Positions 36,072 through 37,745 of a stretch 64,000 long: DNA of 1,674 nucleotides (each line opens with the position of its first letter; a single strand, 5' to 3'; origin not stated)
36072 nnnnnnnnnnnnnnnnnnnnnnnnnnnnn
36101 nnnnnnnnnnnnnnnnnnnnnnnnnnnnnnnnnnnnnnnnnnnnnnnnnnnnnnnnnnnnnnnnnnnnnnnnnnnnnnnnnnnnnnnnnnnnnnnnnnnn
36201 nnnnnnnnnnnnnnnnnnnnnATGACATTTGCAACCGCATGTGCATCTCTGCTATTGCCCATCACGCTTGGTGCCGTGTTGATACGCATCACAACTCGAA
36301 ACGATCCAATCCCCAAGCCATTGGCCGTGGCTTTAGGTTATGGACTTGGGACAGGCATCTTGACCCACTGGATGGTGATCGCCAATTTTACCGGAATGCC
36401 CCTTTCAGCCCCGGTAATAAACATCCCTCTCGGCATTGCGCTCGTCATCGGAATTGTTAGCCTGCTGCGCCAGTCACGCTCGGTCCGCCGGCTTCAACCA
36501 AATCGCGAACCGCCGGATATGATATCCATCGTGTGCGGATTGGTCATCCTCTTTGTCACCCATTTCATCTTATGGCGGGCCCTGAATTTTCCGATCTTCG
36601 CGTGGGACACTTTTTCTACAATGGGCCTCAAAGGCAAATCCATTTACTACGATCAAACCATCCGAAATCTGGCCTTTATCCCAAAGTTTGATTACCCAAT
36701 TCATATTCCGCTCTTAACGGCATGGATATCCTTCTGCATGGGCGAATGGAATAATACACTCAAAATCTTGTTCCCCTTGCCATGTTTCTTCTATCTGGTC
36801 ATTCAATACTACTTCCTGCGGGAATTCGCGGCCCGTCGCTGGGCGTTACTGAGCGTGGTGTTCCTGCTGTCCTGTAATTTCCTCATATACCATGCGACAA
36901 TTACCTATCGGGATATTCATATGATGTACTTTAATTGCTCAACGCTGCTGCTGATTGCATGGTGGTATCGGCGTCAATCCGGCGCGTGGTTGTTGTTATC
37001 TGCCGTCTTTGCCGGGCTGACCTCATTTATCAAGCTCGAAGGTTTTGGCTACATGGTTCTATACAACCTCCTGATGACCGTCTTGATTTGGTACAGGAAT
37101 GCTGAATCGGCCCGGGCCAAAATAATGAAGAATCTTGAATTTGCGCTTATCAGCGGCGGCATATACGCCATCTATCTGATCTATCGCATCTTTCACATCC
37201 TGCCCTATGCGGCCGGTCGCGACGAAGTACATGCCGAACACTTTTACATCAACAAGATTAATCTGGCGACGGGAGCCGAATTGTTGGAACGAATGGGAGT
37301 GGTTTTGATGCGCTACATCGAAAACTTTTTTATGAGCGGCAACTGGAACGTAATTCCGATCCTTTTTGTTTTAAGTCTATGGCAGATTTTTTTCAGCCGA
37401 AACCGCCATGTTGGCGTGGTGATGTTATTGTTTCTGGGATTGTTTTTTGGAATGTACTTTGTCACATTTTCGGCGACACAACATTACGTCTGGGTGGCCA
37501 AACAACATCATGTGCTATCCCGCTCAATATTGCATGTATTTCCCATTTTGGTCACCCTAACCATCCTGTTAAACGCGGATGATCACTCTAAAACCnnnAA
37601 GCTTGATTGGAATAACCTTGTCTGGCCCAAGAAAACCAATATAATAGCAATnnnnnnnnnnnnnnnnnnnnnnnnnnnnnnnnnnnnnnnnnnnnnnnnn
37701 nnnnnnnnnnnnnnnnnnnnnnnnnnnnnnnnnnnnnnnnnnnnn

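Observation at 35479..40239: Tandemly duplicated two-gene membrane module (3-TM partner + about 460-aa polytopic GT-C-like protein) flanking cinA-C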

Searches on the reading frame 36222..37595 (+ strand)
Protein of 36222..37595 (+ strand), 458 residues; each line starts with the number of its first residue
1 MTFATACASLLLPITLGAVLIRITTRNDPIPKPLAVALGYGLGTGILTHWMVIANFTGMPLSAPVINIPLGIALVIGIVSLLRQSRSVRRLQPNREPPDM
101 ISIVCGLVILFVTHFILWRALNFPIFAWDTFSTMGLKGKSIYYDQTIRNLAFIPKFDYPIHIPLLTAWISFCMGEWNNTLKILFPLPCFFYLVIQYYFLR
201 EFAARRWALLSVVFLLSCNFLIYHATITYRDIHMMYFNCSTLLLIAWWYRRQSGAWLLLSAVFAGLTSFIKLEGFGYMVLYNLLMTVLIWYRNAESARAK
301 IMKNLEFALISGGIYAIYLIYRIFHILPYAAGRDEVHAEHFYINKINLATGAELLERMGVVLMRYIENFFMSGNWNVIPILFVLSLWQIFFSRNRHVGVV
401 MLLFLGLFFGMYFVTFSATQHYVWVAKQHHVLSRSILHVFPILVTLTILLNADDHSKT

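Call 5: search_protein_families(library=pfam, proteins=[window:36222-37595:+], max_evalue=1)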
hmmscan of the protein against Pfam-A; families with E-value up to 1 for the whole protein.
window:36222-37595:+ (458 aa): 1 family
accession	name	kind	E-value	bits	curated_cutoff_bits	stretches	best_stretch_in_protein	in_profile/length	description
PF13244.11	MbhD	-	0.31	11.7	27.2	1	381-418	2-39/67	MBH, subunit D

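Call 6: search_protein_families(library=ncbifam, proteins=[window:36222-37595:+], max_evalue=1)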
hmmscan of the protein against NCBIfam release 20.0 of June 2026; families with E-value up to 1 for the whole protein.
window:36222-37595:+ (458 aa): 1 family
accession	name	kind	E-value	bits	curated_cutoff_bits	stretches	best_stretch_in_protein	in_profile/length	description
NF040970.1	memb_ExtQ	equivalog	0.12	12.6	150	1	314-378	67-131/134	selenite/tellurite reduction operon b-type cytochrome membrane protein ExtQ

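Call 8: search_solved_structures(query=window:36222-37595:+, max_evalue=10)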
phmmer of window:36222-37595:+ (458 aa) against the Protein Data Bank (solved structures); distinct sequences matched with E-value up to 10: 0.

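Call 9: find_homologous_proteins(query=window:36222-37595:+, max_evalue=0.001)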
Query window:36222-37595:+ (458 aa): 17 proteins with E <= 0.001 among 8000 candidates.
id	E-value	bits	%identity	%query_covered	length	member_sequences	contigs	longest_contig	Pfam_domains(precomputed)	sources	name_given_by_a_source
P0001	0.0e+0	1031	100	100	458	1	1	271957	-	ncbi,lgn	-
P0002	7.4e-114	399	44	100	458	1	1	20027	PF13231.13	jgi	-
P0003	4.5e-111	390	42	98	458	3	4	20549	-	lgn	-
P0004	2.0e-110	388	41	96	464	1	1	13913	-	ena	-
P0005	5.0e-110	387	42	99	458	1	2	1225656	-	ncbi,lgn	ncbi:MAG: hypothetical protein AB7S78_11925 [Candidatus Omnitrophota bacterium]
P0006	1.1e-108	382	43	98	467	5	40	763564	-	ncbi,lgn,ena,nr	ncbi:MAG: hypothetical protein KC900_08345 [Candidatus Omnitrophica bacterium]|nr:hypothetical prote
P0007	2.4e-108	381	42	98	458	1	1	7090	-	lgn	-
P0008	3.7e-107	377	41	100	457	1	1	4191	-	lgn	-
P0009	7.6e-106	373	44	97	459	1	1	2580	-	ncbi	-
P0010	1.4e-82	296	36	100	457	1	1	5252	-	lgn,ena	-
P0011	2.0e-81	293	37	98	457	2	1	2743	-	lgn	-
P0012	8.1e-79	284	35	98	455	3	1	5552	-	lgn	-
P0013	1.0e-77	280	35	98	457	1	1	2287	-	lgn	-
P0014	1.0e-56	211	30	95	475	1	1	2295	-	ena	-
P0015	1.8e-18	85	29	57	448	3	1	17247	PF13231.13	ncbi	-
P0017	3.1e-4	38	22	48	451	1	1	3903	-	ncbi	-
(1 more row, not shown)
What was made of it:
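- On Pfam PMT_2 (PF13231) / CAZy GT39-GT83 type: Two relatives carry a precomputed PF13231 hit (call 9).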

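Call 13: search_solved_structures(query=A1, max_evalue=10, show_alignments=3)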
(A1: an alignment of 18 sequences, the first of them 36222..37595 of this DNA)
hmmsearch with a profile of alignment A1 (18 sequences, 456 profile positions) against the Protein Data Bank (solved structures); distinct sequences matched with E-value up to 10: 1.
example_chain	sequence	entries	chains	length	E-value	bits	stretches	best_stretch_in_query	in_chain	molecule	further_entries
4dou_A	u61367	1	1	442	2.9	9.9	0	116-159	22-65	Adiponectin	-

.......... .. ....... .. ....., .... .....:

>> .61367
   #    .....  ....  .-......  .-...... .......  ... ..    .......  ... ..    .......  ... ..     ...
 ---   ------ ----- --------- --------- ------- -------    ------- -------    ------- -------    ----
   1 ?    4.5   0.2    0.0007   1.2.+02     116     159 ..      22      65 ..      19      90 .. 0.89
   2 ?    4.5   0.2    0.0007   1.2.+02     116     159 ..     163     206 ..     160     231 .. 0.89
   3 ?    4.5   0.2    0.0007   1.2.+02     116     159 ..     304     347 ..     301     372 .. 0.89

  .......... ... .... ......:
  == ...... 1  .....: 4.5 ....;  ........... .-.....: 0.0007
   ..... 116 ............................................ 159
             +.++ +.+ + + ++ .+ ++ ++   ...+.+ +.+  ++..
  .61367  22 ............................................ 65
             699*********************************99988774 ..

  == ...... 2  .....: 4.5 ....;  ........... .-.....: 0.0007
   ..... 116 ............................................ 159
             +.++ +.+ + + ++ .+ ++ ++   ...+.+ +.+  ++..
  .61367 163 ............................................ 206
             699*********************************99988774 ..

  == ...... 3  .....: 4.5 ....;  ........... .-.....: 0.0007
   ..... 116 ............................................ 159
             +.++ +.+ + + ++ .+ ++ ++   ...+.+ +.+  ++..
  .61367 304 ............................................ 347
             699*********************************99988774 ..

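Call 14: search_protein_families(library=pfam, alignment_id=A1, max_evalue=0.1)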
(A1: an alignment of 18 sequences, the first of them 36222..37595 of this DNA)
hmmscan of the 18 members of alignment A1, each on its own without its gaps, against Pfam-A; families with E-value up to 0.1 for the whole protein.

A. member 1, window:36222-37595:+ (458 aa): 0 families

B. families by the number of members that match (of 18 scanned): 3 families
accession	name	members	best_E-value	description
PF13231.12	PMT_2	7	5e-10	Dolichyl-phosphate-mannose-protein mannosyltransferase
PF19554.4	DUF6077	1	0.0087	Family of unknown function (DUF6077)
PF15420.11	Abhydrolase_9_N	1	0.093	Alpha/beta-hydrolase family N-terminus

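Call 17: find_encoding_contigs(protein=P0005, flank=8000, max_places=3)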
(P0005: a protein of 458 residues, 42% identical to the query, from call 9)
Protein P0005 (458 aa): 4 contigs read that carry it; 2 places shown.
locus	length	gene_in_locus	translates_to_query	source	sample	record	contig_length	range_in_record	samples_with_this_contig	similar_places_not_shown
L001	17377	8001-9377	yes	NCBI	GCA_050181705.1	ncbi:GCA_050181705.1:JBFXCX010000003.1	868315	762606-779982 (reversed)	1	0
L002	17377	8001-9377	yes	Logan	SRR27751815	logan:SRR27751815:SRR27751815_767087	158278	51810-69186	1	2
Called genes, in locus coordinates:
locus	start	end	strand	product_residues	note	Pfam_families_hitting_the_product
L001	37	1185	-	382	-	PF00926:DHBP_synthase, PF00925:GTP_cyclohydro2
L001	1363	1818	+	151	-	PF02464:CinA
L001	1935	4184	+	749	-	-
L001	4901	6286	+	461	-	-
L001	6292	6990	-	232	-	PF02475:TRM5-TYW2_MTfase (weak), PF01135:PCMT (weak), PF05050:Methyltransf_21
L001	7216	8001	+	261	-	-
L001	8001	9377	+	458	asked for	-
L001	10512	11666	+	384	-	-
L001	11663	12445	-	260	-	PF13489:Methyltransf_23, PF13847:Methyltransf_31 (faint), PF08241:Methyltransf_11, PF08242:Methyltransf_12 (faint)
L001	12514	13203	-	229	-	PF05401:NodS (weak), PF02353:CMAS (weak), PF13489:Methyltransf_23, PF01209:Ubie_methyltran, PF13847:Methyltransf_31, PF08241:Methyltransf_11, PF08242:Methyltransf_12, PF13649:Methyltransf_25, +2 more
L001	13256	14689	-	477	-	PF13489:Methyltransf_23, PF13847:Methyltransf_31, PF08241:Methyltransf_11, PF08242:Methyltransf_12, PF13649:Methyltransf_25, PF00535:Glycos_transf_2, PF10111:Glyco_tranf_2_2, PF13641:Glyco_tranf_2_3, +2 more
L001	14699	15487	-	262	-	PF12811:BaxI_1, PF01027:Bax1-I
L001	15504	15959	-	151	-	PF04608:PgpA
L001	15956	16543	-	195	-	PF01066:CDP-OH_P_transf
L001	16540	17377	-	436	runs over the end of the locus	PF00919:UPF0004, PF04055:Radical_SAM, PF01938:TRAM (weak), PF18693:TRAM_2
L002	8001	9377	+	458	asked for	-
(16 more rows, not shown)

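Call 18: find_encoding_contigs(protein=P0006, flank=8000, max_places=3)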
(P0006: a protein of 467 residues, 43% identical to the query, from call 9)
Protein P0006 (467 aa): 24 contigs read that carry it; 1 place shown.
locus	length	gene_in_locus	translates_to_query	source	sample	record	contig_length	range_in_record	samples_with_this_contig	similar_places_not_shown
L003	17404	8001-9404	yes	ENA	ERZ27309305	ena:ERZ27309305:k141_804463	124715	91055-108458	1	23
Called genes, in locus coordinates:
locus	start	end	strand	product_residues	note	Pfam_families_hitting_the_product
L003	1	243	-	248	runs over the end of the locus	-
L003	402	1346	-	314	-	PF01841:Transglut_core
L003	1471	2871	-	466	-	PF00909:Ammonium_transp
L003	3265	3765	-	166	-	PF13527:Acetyltransf_9, PF00583:Acetyltransf_1, PF13673:Acetyltransf_10 (weak), PF13508:Acetyltransf_7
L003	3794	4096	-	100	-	-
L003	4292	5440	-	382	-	-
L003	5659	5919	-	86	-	PF01541:GIY-YIG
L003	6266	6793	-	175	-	-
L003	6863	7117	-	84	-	-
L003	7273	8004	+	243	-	-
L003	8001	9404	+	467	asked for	-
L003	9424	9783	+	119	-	PF07719:TPR_2 (faint), PF00515:TPR_1 (faint), PF13432:TPR_16 (faint), PF14559:TPR_19 (faint), PF12895:ANAPC3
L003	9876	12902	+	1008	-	PF12969:DUF3857, PF04893:Yip1 (weak)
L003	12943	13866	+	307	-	PF00005:ABC_tran, PF13304:AAA_21 (faint)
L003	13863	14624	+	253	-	PF01061:ABC2_membrane, PF12698:ABC2_membrane_3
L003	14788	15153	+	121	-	-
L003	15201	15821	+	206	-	-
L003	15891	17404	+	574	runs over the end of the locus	PF05345:He_PIG, PF17963:Big_9 (weak), PF00404:Dockerin_1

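Call 19: predict_structure(alignment_id=A1)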
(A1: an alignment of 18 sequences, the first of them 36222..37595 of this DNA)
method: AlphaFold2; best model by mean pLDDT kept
length: 458 residues; sequences in the alignment: 18
mean_pLDDT: 87.5   pTM: 0.90
mean pLDDT of the five models: 87.5, 87.2, 86.6, 86.6, 85.1
residues with pLDDT >= 90: 262; 70-90: 152; 50-70: 40; < 50: 4
segments of 3 or more residues with pLDDT < 50: 455-458
pLDDT, mean of each block of 10 residues (from residue 1): 87 96 91 96 96 91 93 95 67 72 96 94 74 80 85 76 93 90 92 96 92 93 84 95 96 95 94 90 96 91 97 93 82 53 67 93 88 76 91 87 95 89 83 87 95 59
secondary structure, 60 per line:
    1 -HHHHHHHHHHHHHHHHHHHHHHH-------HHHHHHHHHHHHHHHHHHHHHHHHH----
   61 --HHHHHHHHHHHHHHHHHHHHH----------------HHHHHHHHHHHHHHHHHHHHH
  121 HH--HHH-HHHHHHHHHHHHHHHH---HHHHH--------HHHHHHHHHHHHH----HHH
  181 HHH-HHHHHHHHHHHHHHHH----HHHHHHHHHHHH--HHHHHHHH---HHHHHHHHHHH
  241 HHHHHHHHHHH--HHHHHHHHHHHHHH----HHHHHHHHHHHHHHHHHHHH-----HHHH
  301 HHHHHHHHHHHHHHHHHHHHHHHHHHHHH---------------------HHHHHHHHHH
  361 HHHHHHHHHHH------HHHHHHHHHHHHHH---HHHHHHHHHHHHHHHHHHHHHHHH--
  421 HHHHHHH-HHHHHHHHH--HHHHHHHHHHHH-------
elements in order: H2-24 H32-56 H63-83 H100-122 H129-144 H148-152 H161-173 H178-183 H185-200 H205-216 H219-226 H230-251 H254-267 H272-291 H297-329 H351-371 H378-391 H395-418 H421-427 H429-437 H440-451
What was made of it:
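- On GT-C fold glycosyltransferases (Pfam clan CL0111), subclass GT-C_A: The model has pLDDT 87.5 (call 19). The residue lies directly after helix 100-122 and at the start of helix 129-144 (call 19).
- The model has pLDDT 87.5 and pTM 0.90 (call 19).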

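Call 21: search_protein_representatives(alignment_id=A1)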
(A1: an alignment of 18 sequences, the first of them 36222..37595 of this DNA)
Query: 18 sequences, 456 profile positions. Proteins with E-value up to 0.001 (for the whole library): 11355; up to 1e-10: 6224; up to 1e-30: 1174. The best 150 are listed.
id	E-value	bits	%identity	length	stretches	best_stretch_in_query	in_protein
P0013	1.9e-184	630.3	-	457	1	1-454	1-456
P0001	8.7e-176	601.7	-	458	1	1-455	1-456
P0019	3.2e-172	590.0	-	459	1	1-455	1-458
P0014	3.5e-148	510.7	-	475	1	1-455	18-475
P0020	3.8e-143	494.1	-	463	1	4-452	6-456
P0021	5.8e-143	493.6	-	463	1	2-453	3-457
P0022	1.1e-138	479.4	-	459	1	3-454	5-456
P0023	2.0e-138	478.6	-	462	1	1-454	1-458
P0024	1.3e-136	472.6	-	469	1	3-455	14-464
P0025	2.9e-135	468.1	-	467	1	1-453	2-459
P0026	1.3e-134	466.0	-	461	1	1-455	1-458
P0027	2.8e-133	461.6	-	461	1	1-455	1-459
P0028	1.7e-130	452.4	-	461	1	7-452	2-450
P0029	2.1e-130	452.2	-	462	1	3-455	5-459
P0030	4.5e-130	451.0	-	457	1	4-452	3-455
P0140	1.5e-85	304.3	-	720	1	2-455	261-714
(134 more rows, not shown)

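Call 22: fold_search(model_id=the predicted structure, library=pdb)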
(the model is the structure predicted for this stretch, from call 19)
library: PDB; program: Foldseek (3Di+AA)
matches with E <= 10: 284; with E <= 0.001: 0
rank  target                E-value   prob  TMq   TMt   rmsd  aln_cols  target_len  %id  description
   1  8if8_C                2.0e-03  1.00  0.39  0.31  18.4       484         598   13  Arabinosyltransferase AftA (released 2023-05-31)
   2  8if8_B                4.3e-03  1.00  0.40  0.32  16.5       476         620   13  Arabinosyltransferase AftA (released 2023-05-31)
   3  5ezm                  5.5e-03  1.00  0.48  0.42   5.9       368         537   14  Crystal Structure of ArnT from Cupriavidus metallidurans in the apo state (released 2016-02-17)
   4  9i5k_A                1.5e-02  1.00  0.48  0.45  10.9       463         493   13  Structure of the Chaetomium thermophilum Pmt4 homodimer (C2 symmetry) (released 2025-12-24)
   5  5f15                  1.9e-02  1.00  0.50  0.43   5.4       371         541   12  Crystal Structure of ArnT from Cupriavidus metallidurans bound to Undecaprenyl phosphate (released 2016-02-17)
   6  3waj                  3.0e-02  1.00  0.43  0.27  16.1       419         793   12  Crystal structure of the Archaeoglobus fulgidus oligosaccharyltransferase (O29867_ARCFU) complex with Zn and sulfate (released 2013-10-30)
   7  9s6r_A                4.6e-02  0.99  0.36  0.42  11.5       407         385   14  Ternary cryo-EM structure of yeast ALG3 with Dol25-PP-GlcNAc2Man5, Dol25-P-Man, and Fab (released 2026-03-18)
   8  7bvf_A                4.8e-02  0.99  0.42  0.21   9.0       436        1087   14  Cryo-EM structure of Mycobacterium tuberculosis arabinosyltransferase EmbA-EmbB-AcpM2 in complex with ethambutol (released 2020-04-29)
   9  6p25_B                6.2e-02  1.00  0.37  0.26   5.0       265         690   15  Structure of S. cerevisiae protein O-mannosyltransferase Pmt1-Pmt2 complex bound to the sugar donor and a peptide acce (released 2019-07-10)
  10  7e9s_A                6.2e-02  1.00  0.44  0.25   9.1       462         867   10  Archaeal oligosaccharyltransferase AglB from Archaeoglobus fulgidus in complex with an inhibitory peptide and a dolich (released 2021-09-08)
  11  9e61_A                7.1e-02  1.00  0.37  0.25   8.6       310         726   15  Cryo-EM structure of Saccharomyces cerevisiae Pmt4 apo form (released 2025-10-15)
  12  3wak                  7.4e-02  0.99  0.41  0.24  10.0       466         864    9  Crystal structure of the Archaeoglobus fulgidus oligosaccharyltransferase (O29867_ARCFU) in the apo form (released 2013-10-30)
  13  6p25_A                7.7e-02  1.00  0.37  0.25   8.7       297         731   16  Structure of S. cerevisiae protein O-mannosyltransferase Pmt1-Pmt2 complex bound to the sugar donor and a peptide acce (released 2019-07-10)
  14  9e6i_B                7.7e-02  1.00  0.37  0.25   5.5       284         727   15  Cryo-EM structure of Saccharomyces cerevisiae Pmt4-Ccw5 complex (released 2025-10-15)
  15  6x0o                  7.7e-02  0.99  0.44  0.22   8.3       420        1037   13  Single-Particle Cryo-EM Structure of Arabinosyltransferase EmbB from Mycobacterium smegmatis (released 2020-06-10)
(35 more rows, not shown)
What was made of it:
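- On GT-C fold glycosyltransferases (Pfam clan CL0111), subclass GT-C_A: Foldseek gives GT-C for its top 22 hits at probability about 1 (call 22).
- Foldseek agrees (call 22).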
